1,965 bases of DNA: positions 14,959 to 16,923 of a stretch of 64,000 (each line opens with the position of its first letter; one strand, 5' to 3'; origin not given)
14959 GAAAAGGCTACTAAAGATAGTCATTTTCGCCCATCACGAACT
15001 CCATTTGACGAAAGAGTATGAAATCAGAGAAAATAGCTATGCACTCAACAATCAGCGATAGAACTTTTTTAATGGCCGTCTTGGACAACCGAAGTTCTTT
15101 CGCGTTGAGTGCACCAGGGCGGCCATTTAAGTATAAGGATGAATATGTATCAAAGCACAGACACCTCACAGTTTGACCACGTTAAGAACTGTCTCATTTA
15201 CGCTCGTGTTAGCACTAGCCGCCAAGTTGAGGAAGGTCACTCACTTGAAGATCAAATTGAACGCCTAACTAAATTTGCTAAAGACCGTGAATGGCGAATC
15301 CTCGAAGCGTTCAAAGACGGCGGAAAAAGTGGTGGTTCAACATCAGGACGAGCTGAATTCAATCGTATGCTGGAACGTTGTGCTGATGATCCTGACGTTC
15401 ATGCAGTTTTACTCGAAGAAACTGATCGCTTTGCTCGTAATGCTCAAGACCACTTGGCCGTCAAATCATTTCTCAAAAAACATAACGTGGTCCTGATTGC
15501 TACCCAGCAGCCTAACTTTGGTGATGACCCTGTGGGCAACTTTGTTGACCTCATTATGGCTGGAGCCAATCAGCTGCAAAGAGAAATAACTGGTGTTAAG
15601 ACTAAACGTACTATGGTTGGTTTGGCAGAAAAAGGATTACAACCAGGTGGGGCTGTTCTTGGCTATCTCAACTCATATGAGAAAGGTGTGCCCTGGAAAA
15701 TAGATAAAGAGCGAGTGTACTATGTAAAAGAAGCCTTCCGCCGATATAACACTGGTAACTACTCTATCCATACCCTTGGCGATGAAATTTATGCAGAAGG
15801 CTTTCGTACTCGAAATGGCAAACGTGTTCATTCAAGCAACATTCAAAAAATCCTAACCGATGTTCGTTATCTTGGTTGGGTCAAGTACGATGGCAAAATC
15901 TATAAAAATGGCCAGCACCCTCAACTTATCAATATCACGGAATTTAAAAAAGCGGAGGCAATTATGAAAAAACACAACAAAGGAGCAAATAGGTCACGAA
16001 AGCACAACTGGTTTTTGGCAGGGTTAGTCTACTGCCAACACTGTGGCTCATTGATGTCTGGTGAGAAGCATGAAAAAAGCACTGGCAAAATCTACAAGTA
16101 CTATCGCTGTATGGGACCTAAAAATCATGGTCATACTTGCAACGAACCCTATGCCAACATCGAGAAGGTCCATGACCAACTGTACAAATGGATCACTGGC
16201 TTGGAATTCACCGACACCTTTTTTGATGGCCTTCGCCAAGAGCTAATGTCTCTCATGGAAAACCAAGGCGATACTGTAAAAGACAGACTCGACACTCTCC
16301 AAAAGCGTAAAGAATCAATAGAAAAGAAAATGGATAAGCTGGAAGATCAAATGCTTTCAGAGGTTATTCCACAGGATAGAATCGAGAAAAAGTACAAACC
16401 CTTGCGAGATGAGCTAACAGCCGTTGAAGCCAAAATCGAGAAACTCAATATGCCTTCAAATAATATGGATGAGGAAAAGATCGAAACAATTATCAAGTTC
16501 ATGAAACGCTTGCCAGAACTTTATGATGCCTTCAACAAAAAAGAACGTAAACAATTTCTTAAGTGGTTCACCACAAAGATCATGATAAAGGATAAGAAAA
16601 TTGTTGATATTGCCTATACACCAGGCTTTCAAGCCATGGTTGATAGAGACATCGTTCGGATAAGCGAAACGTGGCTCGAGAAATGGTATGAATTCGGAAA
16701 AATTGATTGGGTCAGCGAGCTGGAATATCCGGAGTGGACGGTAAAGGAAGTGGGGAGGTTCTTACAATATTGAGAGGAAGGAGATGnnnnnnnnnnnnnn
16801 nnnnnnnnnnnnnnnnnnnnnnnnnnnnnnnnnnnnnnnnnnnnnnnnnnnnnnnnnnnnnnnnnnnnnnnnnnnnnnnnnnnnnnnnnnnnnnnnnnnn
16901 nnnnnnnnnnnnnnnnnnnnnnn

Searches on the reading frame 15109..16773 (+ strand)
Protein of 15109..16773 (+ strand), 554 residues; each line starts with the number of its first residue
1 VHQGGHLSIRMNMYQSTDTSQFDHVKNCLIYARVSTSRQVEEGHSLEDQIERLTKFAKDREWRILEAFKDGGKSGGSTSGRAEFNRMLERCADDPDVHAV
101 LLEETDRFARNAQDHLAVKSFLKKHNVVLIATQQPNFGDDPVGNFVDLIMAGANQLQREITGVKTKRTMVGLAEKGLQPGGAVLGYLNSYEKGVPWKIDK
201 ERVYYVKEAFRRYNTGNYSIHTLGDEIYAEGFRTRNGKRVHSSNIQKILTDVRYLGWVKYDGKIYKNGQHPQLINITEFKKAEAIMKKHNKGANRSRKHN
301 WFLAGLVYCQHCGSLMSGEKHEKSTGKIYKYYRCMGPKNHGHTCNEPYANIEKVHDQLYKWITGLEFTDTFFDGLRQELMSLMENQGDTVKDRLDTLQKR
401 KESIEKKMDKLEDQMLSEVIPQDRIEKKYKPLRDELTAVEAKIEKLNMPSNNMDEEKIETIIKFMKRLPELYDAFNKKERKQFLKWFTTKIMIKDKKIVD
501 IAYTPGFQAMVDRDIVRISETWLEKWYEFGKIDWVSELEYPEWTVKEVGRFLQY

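Call 16: search_protein_families(library=pfam, proteins=[window:15109-16773:+], max_evalue=0.01)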
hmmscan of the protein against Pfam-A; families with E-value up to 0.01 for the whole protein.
window:15109-16773:+ (554 aa): 5 families
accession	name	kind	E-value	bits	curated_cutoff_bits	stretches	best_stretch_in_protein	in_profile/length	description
PF00239.26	Resolvase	-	8e-26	91.3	23.3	1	29-176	2-143/145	Resolvase, N terminal domain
PF07508.19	Recombinase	-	2.2e-10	41.2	21.1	1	201-288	2-101/102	Recombinase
PF13408.12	Zn_ribbon_recom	-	4.7e-10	40.1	25.3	1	303-359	2-54/58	Recombinase zinc beta ribbon domain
PF07889.17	DUF1664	-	0.00054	20.4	34.6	1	358-460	19-119/124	Protein of unknown function (DUF1664)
PF20993.2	CENPH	-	0.0099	16.4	27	0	384-474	76-168/175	CENPH protein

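Call 34: search_protein_families(library=phrogs, proteins=[window:15109-16773:+], max_evalue=0.001)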
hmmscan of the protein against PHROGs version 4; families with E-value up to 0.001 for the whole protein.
window:15109-16773:+ (554 aa): 5 families
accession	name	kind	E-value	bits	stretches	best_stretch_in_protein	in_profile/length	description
phrog_95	-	integration and excision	1.1e-91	309.4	1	15-502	77-564/651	integrase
phrog_125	-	DNA, RNA and nucleotide metabolism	1.2e-19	71.8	1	19-291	13-241/254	DNA invertase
phrog_6620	-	integration and excision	8.6e-11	42.8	1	4-156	35-179/201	transposase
phrog_5553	-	unknown function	2.3e-05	25.6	1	350-454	15-111/114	-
phrog_77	-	DNA, RNA and nucleotide metabolism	0.00012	21.7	1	290-477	614-781/967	SbcC-like subunit of palindrome specific endonuclease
